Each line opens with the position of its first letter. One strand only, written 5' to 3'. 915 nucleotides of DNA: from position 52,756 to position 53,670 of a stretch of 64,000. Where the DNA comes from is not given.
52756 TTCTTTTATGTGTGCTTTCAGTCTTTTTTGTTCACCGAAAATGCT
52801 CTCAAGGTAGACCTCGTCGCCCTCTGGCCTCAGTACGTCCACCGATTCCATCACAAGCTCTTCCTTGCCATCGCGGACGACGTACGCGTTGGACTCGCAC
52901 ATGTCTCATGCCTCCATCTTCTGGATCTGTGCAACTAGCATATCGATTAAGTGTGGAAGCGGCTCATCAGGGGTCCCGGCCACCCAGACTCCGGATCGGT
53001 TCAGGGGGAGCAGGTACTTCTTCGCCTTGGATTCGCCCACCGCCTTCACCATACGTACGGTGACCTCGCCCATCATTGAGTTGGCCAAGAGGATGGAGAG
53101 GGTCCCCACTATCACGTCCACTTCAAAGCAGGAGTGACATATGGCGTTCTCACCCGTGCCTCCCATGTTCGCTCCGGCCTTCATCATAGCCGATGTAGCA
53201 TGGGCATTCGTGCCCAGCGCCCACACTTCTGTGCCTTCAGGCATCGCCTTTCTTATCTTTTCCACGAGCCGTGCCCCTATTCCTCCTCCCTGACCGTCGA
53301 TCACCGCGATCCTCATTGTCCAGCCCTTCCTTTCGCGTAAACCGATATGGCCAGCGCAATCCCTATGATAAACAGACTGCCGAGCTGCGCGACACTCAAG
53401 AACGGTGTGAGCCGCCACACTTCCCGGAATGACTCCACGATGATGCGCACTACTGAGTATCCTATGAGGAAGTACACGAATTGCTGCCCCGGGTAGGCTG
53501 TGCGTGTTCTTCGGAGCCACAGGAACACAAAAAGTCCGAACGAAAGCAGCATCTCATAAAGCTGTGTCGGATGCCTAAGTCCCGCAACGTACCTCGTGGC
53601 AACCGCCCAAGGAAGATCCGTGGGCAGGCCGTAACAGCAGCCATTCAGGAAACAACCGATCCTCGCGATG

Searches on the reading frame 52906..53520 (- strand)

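Call 39: search_protein_families(library=pfam, proteins=[window:52906-53520:-], max_evalue=0.000001)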
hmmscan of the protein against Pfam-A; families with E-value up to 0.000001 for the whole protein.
window:52906-53520:- (204 aa): 1 family
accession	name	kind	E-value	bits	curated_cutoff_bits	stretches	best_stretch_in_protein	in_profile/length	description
PF12953.12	DUF3842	-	1.4e-53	181.2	28.5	1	70-199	1-130/130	Domain of unknown function (DUF3842)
